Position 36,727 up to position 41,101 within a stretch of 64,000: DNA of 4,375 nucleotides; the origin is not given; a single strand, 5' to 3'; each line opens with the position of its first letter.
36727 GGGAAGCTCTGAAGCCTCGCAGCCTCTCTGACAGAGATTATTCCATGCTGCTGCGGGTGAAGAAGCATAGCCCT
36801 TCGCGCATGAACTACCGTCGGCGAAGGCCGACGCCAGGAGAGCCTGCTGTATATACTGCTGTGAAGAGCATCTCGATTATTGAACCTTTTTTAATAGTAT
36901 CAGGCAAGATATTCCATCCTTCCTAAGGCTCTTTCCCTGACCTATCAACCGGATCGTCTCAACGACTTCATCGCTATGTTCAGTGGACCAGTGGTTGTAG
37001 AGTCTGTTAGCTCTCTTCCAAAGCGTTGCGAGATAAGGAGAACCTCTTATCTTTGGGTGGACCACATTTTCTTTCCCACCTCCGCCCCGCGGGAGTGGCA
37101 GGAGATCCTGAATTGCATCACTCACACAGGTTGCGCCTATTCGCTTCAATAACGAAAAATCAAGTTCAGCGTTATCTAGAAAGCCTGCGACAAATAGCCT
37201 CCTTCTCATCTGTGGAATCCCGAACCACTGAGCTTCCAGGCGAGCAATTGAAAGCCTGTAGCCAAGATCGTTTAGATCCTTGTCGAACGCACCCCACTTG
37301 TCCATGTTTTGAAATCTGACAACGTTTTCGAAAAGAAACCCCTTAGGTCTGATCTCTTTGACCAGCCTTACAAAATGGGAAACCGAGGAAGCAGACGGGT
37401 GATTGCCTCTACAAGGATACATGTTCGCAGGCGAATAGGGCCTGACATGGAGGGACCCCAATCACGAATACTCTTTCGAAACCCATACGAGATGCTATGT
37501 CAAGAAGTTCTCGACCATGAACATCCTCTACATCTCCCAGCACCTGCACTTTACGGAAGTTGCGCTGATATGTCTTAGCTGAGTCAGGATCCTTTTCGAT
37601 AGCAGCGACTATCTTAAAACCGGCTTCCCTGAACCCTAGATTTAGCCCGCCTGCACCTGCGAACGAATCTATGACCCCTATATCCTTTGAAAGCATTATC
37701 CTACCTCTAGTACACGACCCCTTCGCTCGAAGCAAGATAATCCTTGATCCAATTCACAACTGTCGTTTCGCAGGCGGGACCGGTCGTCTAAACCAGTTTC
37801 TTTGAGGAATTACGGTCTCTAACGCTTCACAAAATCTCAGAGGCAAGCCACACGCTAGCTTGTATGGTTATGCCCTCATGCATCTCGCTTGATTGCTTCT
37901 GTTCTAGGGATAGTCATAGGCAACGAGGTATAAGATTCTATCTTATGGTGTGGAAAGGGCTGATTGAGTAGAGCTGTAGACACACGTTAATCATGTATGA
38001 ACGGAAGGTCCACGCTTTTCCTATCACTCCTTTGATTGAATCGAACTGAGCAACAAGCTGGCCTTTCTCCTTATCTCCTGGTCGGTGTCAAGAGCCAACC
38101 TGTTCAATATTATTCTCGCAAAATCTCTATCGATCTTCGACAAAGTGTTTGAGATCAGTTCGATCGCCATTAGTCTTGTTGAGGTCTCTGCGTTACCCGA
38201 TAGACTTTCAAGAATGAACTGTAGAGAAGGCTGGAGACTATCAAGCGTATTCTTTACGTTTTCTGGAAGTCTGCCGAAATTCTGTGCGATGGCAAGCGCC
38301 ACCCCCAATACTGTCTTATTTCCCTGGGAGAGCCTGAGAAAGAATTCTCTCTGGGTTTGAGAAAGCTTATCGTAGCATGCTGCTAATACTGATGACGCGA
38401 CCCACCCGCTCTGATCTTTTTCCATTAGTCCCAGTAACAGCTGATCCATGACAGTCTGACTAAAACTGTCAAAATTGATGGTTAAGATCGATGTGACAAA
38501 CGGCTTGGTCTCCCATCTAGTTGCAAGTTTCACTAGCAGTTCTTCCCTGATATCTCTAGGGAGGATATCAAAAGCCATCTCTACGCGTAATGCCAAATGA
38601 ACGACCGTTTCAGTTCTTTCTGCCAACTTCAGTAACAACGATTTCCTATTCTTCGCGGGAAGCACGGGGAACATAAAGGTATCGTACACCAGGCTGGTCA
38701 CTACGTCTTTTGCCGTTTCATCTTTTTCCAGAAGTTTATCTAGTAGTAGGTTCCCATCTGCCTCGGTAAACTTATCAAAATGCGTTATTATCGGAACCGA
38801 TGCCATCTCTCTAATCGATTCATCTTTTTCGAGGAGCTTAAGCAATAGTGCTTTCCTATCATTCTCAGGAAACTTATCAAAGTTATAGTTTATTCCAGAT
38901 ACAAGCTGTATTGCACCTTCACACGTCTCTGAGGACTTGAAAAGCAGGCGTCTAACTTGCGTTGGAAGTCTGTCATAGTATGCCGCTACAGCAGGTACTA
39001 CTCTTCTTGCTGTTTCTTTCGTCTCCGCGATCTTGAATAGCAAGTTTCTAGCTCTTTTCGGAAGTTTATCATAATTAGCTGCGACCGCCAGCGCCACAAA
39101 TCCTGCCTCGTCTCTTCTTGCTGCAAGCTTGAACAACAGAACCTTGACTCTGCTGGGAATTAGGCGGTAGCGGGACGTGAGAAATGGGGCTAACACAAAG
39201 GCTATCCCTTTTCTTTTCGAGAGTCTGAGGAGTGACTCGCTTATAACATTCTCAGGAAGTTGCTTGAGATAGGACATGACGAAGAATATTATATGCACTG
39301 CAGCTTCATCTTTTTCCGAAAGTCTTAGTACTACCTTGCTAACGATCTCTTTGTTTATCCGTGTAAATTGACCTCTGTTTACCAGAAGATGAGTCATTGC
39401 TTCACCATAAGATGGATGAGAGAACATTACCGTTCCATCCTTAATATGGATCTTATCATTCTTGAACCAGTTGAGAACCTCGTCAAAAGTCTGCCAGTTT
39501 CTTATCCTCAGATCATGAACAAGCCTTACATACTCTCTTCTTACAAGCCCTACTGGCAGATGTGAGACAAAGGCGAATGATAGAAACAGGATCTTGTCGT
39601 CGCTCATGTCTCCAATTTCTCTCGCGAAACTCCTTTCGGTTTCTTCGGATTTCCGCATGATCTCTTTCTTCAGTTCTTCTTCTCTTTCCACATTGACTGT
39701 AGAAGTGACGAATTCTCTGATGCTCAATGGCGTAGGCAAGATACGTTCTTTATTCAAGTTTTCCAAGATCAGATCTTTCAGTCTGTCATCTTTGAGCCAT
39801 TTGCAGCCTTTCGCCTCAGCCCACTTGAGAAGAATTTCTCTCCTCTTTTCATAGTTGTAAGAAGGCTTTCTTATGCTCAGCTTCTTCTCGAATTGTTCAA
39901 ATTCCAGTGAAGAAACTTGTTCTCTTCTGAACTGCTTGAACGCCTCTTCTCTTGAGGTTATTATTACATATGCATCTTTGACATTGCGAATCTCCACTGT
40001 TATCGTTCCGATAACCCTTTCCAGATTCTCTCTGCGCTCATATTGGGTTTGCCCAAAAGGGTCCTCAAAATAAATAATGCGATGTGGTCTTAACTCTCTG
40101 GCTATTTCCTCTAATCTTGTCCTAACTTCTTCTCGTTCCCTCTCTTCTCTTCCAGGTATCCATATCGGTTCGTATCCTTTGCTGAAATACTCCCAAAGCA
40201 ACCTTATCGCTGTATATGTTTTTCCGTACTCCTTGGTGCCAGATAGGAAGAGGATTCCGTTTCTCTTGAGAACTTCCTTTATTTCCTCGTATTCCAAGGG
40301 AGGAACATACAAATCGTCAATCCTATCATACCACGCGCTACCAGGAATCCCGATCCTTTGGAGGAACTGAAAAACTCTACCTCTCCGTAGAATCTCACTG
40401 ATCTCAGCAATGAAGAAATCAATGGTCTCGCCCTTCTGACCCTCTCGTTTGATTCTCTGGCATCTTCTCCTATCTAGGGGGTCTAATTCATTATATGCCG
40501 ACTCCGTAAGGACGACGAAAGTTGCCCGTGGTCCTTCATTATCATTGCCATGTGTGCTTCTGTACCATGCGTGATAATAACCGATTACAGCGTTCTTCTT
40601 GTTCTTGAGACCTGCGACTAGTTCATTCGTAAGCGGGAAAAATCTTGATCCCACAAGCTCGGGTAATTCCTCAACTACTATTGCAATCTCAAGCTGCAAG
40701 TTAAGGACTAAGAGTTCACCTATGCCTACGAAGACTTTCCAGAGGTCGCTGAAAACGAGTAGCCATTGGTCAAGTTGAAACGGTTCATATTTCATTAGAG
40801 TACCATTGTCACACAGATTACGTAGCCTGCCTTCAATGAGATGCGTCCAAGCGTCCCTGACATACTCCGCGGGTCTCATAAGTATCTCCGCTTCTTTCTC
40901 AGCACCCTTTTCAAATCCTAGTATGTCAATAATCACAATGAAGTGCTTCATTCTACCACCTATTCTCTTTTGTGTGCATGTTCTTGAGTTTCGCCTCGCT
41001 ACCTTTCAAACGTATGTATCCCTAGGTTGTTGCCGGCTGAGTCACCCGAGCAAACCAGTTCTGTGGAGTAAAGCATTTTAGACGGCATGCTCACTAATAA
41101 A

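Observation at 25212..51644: Tyrosine-integrase island inserted into a hairpin of a TnpB omegaRNA region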

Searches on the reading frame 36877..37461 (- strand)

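Call 5: search_protein_families(library=pfam, proteins=[window:36877-37461:-], max_evalue=0.01)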
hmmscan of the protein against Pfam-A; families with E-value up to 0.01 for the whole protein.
window:36877-37461:- (194 aa): 1 family
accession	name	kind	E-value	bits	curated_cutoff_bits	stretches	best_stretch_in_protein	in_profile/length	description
PF00145.23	DNA_methylase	-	1.4e-15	58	22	1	28-105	92-169/324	C-5 cytosine-specific DNA methylase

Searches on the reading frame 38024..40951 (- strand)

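Call 4: search_protein_families(library=pfam, proteins=[window:38024-40951:-], max_evalue=0.01)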
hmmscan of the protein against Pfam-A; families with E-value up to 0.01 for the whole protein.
window:38024-40951:- (975 aa): 1 family
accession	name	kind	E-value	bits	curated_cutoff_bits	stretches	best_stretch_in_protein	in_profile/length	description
PF20720.3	nSTAND3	-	2.2e-20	73.4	27.2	1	215-376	1-151/155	Novel STAND NTPase 3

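Call 50: search_protein_families(library=padloc, proteins=[window:38024-40951:-], max_evalue=0.001)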
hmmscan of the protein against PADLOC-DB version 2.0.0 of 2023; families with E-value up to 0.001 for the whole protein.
window:38024-40951:- (975 aa): 1 family
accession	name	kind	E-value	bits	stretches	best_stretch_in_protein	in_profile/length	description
PDLC05079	PDC-S73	-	1.1e-07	29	1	213-343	173-295/752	-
